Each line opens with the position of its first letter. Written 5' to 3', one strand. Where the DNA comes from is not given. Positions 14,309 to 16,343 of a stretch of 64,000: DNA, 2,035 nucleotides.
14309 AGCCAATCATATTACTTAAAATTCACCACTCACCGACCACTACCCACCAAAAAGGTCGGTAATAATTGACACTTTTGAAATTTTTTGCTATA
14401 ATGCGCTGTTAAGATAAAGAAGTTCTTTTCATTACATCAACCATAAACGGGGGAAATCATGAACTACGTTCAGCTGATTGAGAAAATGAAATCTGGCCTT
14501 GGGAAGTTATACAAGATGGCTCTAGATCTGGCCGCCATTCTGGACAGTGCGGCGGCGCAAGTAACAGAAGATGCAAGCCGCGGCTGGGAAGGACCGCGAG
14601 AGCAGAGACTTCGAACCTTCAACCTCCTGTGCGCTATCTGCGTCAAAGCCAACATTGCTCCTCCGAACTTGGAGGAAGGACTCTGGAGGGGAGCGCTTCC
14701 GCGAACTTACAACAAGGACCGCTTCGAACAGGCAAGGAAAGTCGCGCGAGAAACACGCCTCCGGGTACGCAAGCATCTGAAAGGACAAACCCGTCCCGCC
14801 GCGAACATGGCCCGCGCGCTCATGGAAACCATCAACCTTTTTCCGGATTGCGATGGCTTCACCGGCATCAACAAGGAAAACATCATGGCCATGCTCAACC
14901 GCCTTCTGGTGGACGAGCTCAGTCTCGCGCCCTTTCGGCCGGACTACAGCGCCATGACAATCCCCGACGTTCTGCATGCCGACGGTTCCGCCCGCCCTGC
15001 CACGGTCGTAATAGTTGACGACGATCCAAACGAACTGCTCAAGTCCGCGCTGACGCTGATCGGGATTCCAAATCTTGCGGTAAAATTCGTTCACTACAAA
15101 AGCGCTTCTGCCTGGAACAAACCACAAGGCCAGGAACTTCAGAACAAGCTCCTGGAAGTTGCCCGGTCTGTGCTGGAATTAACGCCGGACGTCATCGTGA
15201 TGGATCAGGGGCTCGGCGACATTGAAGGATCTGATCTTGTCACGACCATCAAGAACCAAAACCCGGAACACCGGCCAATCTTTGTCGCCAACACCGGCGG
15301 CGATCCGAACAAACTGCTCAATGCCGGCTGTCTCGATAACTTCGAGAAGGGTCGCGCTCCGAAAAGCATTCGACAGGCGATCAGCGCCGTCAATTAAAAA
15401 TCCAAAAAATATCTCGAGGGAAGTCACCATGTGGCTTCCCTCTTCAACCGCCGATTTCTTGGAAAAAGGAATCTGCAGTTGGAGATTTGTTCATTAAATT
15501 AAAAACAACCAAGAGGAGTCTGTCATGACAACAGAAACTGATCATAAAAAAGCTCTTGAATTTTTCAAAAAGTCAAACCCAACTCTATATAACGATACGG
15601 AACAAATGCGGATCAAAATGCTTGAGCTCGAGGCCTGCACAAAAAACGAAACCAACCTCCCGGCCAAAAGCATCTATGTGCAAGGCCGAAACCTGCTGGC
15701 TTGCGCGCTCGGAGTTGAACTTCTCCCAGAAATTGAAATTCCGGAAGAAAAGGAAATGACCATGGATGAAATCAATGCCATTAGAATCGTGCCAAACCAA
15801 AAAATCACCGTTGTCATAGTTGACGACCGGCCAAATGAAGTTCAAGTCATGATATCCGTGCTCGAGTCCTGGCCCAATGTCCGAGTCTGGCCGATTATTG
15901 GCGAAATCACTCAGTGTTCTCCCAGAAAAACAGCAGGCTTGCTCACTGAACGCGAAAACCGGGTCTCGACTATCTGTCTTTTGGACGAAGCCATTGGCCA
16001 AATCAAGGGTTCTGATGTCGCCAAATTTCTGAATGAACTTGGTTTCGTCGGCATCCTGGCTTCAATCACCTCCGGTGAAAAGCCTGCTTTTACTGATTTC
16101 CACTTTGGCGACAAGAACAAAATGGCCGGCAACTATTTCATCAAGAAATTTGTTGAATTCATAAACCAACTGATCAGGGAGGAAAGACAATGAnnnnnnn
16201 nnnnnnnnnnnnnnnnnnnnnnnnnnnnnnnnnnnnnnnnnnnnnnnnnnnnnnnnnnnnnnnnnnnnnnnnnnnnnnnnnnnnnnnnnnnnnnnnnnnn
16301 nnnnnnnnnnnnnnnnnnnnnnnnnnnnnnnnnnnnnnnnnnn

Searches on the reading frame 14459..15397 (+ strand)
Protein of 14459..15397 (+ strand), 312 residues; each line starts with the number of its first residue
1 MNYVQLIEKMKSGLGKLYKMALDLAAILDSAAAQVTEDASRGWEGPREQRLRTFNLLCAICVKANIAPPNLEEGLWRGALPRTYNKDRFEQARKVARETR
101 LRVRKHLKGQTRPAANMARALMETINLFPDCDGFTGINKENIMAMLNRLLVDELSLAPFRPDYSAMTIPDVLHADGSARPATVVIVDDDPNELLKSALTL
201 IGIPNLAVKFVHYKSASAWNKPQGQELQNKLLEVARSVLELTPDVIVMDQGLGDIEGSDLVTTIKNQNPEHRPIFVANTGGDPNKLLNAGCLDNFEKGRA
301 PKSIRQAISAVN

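Call 5: search_protein_families(library=pfam, proteins=[window:14459-15397:+], max_evalue=0.1)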
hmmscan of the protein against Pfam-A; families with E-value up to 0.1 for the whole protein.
window:14459-15397:+ (312 aa): 1 family
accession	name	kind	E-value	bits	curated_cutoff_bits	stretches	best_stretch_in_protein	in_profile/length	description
PF00072.30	Response_reg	-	1.3e-06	29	30.2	1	233-308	33-110/111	Response regulator receiver domain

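Call 72: search_protein_families(library=padloc, proteins=[window:14459-15397:+], max_evalue=0.01)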
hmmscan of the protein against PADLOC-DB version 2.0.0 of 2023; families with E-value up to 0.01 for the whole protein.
window:14459-15397:+ (312 aa): 0 families

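Call 73: search_protein_families(library=ncbifam, proteins=[window:14459-15397:+], max_evalue=0.01)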
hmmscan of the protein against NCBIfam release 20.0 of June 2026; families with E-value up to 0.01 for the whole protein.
window:14459-15397:+ (312 aa): 1 family
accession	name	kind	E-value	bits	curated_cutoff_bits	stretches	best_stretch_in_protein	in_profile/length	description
NF011896.0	PRK15369.1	equivalog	0.0078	15.8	242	0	229-277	36-84/211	two component system response regulator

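Call 80: search_protein_families(library=phrogs, proteins=[window:14459-15397:+], max_evalue=0.01)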
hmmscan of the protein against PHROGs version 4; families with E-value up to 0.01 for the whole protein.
window:14459-15397:+ (312 aa): 1 family
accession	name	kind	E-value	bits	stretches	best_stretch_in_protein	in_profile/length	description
phrog_731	-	unknown function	0.0022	18.3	1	233-311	36-116/227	-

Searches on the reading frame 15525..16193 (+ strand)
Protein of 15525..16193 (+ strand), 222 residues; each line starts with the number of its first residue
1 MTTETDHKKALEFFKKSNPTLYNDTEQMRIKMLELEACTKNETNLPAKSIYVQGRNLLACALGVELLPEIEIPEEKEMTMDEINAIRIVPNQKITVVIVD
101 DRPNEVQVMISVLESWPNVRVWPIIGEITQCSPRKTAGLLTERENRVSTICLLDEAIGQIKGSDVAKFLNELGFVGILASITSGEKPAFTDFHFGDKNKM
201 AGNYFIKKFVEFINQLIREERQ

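Call 5: search_protein_families(library=pfam, proteins=[window:15525-16193:+], max_evalue=0.1)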
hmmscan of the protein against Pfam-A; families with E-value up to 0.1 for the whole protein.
window:15525-16193:+ (222 aa): 1 family
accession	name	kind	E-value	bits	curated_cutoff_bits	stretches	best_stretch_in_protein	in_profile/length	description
PF02911.23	Formyl_trans_C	-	0.079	13.6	21.1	0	17-83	27-95/100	Formyl transferase, C-terminal domain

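Call 72: search_protein_families(library=padloc, proteins=[window:15525-16193:+], max_evalue=0.01)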
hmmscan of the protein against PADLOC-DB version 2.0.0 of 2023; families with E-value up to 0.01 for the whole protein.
window:15525-16193:+ (222 aa): 0 families

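Call 73: search_protein_families(library=ncbifam, proteins=[window:15525-16193:+], max_evalue=0.01)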
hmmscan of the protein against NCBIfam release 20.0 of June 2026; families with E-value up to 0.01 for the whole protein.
window:15525-16193:+ (222 aa): 1 family
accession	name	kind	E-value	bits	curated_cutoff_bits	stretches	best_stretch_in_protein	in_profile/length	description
NF008361.0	PRK11151.1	equivalog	0.0028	17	329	1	35-98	209-272/305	DNA-binding transcriptional regulator OxyR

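Call 80: search_protein_families(library=phrogs, proteins=[window:15525-16193:+], max_evalue=0.01)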
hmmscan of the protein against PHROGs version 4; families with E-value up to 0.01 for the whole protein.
window:15525-16193:+ (222 aa): 0 families
